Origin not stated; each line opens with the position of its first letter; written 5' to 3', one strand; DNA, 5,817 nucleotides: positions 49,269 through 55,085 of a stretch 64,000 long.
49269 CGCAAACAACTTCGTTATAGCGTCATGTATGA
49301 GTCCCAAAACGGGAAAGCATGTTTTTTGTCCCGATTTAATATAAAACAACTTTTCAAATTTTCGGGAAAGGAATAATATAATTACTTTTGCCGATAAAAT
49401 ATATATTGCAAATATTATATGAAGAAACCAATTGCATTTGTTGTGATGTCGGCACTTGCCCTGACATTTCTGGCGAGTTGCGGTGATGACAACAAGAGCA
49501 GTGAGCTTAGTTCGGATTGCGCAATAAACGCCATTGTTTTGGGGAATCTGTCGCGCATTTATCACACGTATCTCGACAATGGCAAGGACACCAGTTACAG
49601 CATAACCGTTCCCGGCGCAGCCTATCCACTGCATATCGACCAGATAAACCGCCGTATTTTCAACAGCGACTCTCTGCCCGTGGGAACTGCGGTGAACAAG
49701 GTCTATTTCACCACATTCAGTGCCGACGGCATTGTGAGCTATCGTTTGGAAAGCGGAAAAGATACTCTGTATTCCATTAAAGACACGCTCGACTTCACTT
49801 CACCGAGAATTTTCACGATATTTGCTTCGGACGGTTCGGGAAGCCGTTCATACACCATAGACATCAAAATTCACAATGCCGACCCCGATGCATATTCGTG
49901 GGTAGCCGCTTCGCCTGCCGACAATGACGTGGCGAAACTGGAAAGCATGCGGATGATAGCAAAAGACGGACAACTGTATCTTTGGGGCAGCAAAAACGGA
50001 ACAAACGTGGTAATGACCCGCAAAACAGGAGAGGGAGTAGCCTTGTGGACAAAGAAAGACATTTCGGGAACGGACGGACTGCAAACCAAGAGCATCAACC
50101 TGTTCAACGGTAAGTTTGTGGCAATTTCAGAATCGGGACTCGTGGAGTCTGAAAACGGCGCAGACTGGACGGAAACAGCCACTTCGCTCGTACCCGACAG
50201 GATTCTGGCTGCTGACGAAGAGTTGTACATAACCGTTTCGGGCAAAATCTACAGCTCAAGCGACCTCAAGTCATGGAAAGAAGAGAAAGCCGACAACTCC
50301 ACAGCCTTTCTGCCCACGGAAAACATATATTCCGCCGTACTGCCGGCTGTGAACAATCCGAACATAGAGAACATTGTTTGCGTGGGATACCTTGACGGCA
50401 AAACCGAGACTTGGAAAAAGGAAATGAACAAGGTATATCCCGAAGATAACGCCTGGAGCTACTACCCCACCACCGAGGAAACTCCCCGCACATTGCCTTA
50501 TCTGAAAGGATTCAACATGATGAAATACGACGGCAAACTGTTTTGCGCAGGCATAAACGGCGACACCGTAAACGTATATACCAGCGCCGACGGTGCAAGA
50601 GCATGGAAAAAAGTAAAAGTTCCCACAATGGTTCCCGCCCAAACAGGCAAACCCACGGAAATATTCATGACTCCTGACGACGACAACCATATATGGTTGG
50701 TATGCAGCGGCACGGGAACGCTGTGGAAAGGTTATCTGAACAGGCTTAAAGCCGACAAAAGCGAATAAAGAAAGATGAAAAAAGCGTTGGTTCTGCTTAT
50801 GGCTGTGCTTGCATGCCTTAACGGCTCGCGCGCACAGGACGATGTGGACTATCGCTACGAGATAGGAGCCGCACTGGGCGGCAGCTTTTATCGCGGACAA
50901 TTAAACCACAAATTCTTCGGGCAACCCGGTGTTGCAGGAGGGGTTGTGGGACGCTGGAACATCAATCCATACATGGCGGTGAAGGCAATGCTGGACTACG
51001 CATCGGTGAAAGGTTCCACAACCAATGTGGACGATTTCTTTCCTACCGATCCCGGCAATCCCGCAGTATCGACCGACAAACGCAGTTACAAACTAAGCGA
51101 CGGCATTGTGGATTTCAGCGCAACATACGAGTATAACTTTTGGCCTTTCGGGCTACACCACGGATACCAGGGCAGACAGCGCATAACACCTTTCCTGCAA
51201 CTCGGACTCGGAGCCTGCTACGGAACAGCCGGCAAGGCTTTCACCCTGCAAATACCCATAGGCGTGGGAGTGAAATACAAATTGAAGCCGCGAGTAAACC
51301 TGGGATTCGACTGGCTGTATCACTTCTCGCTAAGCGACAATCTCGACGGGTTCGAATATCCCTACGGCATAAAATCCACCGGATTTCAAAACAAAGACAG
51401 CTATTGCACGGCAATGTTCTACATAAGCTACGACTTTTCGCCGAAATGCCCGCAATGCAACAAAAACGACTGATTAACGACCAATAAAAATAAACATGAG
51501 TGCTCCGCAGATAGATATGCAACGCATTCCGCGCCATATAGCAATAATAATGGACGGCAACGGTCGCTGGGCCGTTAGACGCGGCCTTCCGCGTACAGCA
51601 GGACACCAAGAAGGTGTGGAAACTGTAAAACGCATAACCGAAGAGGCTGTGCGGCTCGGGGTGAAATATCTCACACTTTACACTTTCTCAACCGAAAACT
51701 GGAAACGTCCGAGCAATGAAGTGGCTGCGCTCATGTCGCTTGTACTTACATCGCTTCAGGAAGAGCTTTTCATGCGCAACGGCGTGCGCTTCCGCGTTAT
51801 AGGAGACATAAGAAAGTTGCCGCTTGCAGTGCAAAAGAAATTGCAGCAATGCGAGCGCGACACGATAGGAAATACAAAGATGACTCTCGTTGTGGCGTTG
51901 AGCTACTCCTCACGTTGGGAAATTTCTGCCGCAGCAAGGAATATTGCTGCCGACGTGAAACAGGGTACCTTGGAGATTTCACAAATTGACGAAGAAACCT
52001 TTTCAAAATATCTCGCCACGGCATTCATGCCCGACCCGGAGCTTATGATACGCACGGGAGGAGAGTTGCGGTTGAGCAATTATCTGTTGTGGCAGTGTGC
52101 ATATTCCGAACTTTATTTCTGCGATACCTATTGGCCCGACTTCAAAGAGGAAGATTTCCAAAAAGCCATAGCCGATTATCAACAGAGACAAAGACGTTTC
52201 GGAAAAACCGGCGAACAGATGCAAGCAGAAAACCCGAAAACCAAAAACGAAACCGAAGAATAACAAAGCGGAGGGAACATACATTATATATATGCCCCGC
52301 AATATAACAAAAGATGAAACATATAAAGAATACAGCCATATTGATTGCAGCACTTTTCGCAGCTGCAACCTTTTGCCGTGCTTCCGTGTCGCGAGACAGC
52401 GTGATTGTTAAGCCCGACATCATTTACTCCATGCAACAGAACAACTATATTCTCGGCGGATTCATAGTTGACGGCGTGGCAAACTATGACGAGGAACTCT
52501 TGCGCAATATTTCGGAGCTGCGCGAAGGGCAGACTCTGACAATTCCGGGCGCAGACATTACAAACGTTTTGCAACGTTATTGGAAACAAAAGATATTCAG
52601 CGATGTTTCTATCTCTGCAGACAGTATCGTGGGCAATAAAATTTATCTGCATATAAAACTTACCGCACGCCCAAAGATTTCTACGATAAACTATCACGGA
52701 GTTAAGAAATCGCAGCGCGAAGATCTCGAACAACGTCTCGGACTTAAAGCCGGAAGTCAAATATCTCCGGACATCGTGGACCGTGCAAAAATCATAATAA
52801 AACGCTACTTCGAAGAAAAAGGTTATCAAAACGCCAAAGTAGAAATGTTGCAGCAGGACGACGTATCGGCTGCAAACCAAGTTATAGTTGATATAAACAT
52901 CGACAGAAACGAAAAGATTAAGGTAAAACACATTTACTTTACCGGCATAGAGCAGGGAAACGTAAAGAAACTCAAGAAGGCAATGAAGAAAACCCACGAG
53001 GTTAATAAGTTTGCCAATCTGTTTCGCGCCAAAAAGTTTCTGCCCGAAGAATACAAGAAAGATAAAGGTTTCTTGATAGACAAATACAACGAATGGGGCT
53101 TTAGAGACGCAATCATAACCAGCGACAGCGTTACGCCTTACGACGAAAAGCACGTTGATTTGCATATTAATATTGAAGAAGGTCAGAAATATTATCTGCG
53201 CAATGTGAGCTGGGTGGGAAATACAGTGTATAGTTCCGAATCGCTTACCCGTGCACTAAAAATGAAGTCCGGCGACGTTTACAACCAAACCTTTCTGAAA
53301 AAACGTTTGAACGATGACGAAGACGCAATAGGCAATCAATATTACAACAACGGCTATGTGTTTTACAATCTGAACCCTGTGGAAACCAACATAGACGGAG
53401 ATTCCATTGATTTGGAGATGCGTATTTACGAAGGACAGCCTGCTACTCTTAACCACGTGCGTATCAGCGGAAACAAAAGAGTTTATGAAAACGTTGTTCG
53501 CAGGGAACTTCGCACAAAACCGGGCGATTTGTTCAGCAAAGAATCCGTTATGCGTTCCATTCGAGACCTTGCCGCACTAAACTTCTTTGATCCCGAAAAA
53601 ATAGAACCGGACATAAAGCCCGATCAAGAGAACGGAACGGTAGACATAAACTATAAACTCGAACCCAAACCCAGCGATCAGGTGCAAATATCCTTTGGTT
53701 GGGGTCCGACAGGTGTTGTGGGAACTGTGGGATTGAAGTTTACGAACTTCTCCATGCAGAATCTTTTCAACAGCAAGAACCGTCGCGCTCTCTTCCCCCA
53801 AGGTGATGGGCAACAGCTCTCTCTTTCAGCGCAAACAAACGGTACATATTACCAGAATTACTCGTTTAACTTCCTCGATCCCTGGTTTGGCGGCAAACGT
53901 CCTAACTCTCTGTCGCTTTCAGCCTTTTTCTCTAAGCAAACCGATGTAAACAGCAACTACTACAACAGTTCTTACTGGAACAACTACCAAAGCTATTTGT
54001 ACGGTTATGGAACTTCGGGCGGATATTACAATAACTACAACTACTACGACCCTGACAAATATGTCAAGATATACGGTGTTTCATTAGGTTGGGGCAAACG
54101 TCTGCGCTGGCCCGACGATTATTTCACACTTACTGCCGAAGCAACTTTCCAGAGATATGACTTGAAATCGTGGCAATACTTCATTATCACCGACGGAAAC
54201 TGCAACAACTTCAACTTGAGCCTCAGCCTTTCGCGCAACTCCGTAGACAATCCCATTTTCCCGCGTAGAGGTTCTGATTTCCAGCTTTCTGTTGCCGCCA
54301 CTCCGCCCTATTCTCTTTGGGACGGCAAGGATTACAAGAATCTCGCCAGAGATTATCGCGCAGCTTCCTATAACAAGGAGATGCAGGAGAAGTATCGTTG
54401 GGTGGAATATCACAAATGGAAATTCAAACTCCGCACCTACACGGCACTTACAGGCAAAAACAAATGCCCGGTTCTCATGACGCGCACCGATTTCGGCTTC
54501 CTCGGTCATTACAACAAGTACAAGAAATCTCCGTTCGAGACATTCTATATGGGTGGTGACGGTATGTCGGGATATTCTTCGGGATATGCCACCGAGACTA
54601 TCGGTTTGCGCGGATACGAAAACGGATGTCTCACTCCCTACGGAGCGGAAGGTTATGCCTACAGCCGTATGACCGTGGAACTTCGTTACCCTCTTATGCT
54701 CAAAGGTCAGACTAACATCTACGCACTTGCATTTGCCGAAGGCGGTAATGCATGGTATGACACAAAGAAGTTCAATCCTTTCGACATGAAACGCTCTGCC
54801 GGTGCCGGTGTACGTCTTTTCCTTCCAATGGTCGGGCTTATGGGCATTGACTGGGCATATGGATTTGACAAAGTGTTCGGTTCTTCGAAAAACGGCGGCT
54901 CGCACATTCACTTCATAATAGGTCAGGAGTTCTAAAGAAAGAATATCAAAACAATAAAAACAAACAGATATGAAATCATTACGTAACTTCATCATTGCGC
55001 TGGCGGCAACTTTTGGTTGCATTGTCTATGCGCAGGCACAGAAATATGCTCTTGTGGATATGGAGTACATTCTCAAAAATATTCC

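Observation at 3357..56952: Twelve copies of an unnamed composite palindromic intergenic element (MITE/REP/Correia-like), about one per 5 kb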

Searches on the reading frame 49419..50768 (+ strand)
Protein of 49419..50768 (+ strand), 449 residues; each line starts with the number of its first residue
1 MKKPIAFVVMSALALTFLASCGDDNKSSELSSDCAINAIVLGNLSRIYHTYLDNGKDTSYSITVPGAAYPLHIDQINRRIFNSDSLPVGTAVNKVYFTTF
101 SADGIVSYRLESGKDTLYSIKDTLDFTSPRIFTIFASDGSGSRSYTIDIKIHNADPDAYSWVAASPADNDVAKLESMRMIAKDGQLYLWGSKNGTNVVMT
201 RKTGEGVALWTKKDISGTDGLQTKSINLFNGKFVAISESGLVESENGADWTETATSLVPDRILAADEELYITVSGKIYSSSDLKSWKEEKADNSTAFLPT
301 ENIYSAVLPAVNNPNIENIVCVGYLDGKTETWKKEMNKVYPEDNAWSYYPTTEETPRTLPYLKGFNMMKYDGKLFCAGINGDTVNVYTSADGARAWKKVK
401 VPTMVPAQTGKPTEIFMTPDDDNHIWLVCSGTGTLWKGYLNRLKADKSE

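Call 60: search_protein_families(library=pfam, proteins=[window:49419-50768:+], max_evalue=0.00001)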
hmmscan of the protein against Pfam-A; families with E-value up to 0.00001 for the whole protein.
window:49419-50768:+ (449 aa): 1 family
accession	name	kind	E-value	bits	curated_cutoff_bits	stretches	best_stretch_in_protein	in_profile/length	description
PF19755.4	DUF6242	-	2.6e-50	171.7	29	1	33-250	1-217/217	Domain of unknown function (DUF6242)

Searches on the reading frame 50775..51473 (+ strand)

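Call 60: search_protein_families(library=pfam, proteins=[window:50775-51473:+], max_evalue=0.00001)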
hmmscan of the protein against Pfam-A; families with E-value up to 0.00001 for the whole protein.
window:50775-51473:+ (232 aa): 2 families
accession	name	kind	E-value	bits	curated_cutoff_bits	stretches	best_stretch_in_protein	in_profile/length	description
PF19573.5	DUF6089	-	1.2e-13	51.4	23.2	1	18-228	14-224/226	Domain of unknown function (DUF6089)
PF13505.12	OMP_b-brl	-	5.8e-06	27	28.7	0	9-188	3-160/175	Outer membrane protein beta-barrel domain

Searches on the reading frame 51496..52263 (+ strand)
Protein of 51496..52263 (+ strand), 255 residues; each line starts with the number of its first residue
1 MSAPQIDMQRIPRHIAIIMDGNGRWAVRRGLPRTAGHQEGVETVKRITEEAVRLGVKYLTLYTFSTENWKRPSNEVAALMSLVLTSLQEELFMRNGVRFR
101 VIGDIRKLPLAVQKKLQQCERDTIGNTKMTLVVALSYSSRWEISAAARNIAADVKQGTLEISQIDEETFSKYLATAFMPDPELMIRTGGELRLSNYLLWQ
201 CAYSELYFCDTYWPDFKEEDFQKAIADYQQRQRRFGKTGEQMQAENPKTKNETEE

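Call 60: search_protein_families(library=pfam, proteins=[window:51496-52263:+], max_evalue=0.00001)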
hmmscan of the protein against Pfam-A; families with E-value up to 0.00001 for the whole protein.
window:51496-52263:+ (255 aa): 1 family
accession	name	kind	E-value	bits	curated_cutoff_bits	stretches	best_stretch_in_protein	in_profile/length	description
PF01255.24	Prenyltransf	-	1.6e-86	289.9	27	1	18-236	1-219/219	Putative undecaprenyl diphosphate synthase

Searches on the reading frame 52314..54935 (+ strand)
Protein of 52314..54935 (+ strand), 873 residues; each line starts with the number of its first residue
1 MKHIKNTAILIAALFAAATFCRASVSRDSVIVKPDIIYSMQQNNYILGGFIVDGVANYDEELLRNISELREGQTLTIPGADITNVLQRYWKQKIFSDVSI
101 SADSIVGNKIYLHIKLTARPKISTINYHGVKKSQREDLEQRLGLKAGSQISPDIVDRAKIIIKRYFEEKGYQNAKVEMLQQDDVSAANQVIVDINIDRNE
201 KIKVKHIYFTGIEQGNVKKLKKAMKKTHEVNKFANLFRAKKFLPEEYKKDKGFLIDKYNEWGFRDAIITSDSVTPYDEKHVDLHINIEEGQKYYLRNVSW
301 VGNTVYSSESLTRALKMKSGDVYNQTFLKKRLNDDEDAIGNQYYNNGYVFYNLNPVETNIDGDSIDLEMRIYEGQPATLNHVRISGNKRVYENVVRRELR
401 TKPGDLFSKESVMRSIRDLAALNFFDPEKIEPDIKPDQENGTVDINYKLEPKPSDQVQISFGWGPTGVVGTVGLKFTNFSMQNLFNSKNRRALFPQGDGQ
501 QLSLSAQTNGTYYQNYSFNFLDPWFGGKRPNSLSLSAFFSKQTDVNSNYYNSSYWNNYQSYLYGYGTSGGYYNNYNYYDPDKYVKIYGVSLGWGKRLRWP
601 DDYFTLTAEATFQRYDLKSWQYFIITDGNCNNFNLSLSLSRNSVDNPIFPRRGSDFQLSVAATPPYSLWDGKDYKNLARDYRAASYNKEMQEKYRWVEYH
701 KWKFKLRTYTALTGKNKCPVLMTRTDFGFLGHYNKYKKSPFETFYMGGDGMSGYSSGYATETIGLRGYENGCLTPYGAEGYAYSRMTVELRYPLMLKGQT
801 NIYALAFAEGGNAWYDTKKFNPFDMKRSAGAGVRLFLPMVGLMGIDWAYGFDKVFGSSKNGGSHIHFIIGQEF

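Call 60: search_protein_families(library=pfam, proteins=[window:52314-54935:+], max_evalue=0.00001)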
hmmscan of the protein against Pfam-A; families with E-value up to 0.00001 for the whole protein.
window:52314-54935:+ (873 aa): 2 families
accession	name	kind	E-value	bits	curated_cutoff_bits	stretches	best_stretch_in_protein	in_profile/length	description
PF07244.20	POTRA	-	8.4e-46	155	21.3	3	378-451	2-78/79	Surface antigen variable number repeat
PF01103.29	Omp85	-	8.1e-30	104.9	24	1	497-873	4-325/325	Omp85 superfamily domain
